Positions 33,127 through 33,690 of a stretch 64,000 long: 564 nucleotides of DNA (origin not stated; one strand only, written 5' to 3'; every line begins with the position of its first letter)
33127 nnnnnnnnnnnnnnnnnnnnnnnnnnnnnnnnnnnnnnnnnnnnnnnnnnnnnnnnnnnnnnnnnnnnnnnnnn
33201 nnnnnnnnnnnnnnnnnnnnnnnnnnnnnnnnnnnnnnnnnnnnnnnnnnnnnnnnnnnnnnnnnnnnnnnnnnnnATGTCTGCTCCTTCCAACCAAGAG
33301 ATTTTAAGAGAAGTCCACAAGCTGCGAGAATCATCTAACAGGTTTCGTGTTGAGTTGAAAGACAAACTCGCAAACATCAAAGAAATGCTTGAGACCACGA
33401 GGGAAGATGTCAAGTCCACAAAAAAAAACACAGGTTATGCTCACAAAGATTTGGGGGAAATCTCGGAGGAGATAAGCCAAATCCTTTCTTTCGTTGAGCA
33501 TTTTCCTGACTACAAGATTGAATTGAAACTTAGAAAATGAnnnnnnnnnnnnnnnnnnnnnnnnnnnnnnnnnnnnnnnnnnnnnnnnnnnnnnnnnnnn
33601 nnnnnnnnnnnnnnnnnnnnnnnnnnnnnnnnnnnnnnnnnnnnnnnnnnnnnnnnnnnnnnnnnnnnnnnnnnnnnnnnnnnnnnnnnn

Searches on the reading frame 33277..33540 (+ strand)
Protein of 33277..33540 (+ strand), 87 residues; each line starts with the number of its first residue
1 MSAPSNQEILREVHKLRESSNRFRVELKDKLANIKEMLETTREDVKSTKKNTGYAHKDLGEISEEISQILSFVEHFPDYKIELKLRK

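Call 9: search_protein_families(library=pfam, proteins=[window:33277-33540:+], max_evalue=0.01)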
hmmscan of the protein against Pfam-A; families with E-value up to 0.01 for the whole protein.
window:33277-33540:+ (87 aa): 3 families
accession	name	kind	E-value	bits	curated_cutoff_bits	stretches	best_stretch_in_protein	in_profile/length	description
PF07889.17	DUF1664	-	0.0014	19.1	34.6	1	9-76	46-113/124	Protein of unknown function (DUF1664)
PF21773.2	ODAD1_CC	-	0.0072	15.9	27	1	7-71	208-272/287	ODAD1 central coiled coil region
PF05276.19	SH3BP5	-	0.0084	16.3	25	0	24-67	177-220/231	SH3 domain-binding protein 5 (SH3BP5)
